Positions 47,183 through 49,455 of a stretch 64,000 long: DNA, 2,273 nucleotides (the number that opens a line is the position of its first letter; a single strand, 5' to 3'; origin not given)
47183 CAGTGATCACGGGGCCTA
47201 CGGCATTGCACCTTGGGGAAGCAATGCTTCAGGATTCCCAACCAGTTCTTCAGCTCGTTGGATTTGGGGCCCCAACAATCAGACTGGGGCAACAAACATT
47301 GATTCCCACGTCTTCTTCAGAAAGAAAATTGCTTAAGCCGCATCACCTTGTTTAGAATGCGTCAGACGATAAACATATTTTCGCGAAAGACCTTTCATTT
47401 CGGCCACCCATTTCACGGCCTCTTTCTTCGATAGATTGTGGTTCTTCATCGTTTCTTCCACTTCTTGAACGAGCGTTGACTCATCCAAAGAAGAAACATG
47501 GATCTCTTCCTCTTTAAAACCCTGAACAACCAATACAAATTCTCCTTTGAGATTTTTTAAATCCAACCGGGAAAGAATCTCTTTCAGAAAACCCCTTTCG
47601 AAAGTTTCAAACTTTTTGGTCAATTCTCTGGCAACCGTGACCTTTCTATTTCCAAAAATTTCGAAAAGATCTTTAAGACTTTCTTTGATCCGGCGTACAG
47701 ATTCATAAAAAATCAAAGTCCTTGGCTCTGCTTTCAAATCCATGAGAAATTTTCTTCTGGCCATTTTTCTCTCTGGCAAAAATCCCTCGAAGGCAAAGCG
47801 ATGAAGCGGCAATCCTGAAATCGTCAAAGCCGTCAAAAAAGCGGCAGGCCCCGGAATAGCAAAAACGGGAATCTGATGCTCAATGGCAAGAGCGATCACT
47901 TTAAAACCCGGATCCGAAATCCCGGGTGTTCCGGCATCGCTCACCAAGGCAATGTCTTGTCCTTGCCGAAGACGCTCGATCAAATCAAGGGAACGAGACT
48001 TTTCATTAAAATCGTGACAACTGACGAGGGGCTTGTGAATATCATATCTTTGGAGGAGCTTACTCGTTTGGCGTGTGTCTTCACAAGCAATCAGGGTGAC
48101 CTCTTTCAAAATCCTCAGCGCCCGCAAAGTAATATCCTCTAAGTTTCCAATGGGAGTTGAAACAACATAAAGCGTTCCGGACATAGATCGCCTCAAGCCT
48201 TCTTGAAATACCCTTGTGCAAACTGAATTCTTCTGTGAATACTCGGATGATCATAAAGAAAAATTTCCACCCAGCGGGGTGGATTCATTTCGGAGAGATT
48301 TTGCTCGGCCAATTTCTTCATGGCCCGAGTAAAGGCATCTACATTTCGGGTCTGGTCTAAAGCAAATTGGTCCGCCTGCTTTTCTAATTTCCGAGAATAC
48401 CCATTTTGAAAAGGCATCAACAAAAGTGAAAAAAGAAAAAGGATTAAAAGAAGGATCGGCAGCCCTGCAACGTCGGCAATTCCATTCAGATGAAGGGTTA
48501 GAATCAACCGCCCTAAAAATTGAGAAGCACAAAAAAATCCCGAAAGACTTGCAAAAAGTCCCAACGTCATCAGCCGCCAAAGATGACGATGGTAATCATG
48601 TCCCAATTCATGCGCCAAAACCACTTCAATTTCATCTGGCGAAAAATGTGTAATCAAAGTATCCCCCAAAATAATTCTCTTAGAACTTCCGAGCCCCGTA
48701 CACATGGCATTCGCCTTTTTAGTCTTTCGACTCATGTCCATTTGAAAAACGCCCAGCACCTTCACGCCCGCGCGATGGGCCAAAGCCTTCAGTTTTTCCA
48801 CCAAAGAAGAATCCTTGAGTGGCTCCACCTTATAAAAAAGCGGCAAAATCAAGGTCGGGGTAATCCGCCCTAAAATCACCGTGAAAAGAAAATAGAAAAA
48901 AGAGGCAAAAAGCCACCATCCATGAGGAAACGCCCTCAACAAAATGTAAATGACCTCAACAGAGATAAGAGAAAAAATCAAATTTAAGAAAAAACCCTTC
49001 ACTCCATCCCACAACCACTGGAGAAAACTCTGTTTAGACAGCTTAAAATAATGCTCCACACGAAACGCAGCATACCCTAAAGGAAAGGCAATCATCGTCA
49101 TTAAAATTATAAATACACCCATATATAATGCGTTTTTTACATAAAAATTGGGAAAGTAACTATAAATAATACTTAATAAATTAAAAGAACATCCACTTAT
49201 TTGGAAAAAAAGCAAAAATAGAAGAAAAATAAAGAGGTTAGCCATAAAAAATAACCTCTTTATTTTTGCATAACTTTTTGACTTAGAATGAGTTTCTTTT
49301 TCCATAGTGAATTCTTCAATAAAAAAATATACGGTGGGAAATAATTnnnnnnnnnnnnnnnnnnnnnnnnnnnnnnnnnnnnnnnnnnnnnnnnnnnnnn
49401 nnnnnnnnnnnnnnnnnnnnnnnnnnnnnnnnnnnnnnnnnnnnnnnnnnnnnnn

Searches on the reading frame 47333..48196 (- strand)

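Call 61: search_protein_families(library=pfam, proteins=[window:47333-48196:-], max_evalue=0.001)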
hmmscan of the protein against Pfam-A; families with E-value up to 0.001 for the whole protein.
window:47333-48196:- (287 aa): 1 family
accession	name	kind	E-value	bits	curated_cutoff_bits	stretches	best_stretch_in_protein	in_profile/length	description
PF00590.25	TP_methylase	-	3.6e-34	119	27.8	1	8-207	1-211/212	Tetrapyrrole (Corrin/Porphyrin) Methylases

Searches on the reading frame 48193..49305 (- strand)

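Call 61: search_protein_families(library=pfam, proteins=[window:48193-49305:-], max_evalue=0.001)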
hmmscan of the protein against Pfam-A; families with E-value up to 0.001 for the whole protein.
window:48193-49305:- (370 aa): 3 families
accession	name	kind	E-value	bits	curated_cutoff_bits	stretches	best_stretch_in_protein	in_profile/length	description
PF01435.24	Peptidase_M48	-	1.9e-30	106.5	20.3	1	162-364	1-183/186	Peptidase family M48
PF16491.10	Peptidase_M48_N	-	1.2e-16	61.5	27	1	1-159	19-179/179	CAAX prenyl protease N-terminal, five membrane helices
PF05569.17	Peptidase_M56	-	0.00021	21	31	1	145-237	115-204/296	BlaR1 peptidase M56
